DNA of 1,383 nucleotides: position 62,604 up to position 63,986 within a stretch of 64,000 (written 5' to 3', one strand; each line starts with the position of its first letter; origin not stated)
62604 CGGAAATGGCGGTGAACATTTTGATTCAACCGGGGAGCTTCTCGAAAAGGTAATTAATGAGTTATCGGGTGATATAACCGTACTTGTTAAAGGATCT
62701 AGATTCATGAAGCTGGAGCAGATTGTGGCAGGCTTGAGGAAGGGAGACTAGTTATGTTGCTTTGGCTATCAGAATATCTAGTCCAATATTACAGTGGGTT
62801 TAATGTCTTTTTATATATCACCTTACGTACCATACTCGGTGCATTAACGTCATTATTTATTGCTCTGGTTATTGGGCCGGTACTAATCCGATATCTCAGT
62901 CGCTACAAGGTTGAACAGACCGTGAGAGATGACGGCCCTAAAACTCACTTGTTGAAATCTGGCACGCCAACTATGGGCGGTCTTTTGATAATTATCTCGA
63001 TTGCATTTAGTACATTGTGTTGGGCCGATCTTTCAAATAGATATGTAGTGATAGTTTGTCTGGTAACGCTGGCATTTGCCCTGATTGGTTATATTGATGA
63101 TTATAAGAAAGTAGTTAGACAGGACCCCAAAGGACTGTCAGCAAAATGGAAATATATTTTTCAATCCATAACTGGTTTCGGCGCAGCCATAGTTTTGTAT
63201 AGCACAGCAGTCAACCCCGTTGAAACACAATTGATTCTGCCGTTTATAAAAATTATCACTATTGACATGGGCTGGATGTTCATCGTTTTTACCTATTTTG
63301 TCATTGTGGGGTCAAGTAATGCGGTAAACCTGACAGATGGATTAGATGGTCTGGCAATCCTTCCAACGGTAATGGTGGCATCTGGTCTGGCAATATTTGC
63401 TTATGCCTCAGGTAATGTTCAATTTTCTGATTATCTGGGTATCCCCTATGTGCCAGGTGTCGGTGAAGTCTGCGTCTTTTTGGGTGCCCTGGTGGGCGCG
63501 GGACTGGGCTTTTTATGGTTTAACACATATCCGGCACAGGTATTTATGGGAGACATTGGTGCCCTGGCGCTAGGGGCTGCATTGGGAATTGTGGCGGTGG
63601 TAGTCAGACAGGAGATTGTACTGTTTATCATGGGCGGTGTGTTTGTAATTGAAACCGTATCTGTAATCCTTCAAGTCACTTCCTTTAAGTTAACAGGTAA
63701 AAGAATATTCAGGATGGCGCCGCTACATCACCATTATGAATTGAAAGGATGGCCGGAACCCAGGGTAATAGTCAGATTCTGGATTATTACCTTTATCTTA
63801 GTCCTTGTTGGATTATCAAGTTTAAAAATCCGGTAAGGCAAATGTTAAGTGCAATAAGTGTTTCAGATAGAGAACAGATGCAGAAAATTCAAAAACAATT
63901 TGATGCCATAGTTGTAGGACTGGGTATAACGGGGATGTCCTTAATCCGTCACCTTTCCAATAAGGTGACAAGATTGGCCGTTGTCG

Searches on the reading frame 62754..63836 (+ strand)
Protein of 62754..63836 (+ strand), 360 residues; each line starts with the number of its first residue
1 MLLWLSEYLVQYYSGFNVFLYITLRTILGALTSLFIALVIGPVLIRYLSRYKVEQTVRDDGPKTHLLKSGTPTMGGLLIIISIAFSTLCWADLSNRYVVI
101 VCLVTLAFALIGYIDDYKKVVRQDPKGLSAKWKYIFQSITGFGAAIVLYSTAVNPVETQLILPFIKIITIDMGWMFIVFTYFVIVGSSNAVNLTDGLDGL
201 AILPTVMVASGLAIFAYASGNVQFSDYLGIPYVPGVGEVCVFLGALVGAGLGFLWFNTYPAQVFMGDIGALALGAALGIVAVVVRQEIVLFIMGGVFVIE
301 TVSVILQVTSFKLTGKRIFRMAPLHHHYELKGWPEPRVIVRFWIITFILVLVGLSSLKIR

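Call 28: find_encoding_contigs(protein=window:62754-63836:+, flank=10000, max_places=4)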
Protein window:62754-63836:+ (360 aa): 2 contigs read that carry it; 2 places shown.
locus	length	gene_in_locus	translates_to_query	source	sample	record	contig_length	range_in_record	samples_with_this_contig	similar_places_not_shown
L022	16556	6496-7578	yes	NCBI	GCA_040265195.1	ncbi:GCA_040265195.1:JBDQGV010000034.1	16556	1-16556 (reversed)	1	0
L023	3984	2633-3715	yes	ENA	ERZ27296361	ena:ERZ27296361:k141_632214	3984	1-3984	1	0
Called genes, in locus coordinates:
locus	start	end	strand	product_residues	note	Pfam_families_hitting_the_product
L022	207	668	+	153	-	PF02381:MraZ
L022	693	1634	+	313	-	PF01795:Methyltransf_5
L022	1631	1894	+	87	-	PF04999:FtsL, PF04977:DivIC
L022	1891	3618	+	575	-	PF03717:PBP_dimer, PF21922:PBP_dimer_2 (faint), PF00905:Transpeptidase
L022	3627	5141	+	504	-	PF01225:Mur_ligase, PF08245:Mur_ligase_M, PF02875:Mur_ligase_C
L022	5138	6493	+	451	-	PF01225:Mur_ligase, PF08245:Mur_ligase_M, PF02875:Mur_ligase_C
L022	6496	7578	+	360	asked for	PF10555:MraY_sig1 (weak), PF00953:Glycos_transf_4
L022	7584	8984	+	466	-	PF21799:MurD-like_N, PF08245:Mur_ligase_M, PF02875:Mur_ligase_C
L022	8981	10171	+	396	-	PF01098:FTSW_RODA_SPOVE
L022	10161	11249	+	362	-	PF03033:Glyco_transf_28, PF04101:Glyco_tran_28_C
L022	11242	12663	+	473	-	PF01225:Mur_ligase, PF08245:Mur_ligase_M, PF02875:Mur_ligase_C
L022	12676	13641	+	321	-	PF01565:FAD_binding_4, PF02873:MurB_C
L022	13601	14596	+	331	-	PF01820:Dala_Dala_lig_N, PF01071:GARS_A (weak), PF02222:ATP-grasp, PF02655:ATP-grasp_3, PF02786:CPSase_L_D2, PF07478:Dala_Dala_lig_C, PF08443:RimK (weak), PF13535:ATP-grasp_4, +1 more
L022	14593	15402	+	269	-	PF08478:POTRA_1, PF03799:FtsQ_DivIB_C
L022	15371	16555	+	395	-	?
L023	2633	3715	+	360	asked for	PF10555:MraY_sig1 (weak), PF00953:Glycos_transf_4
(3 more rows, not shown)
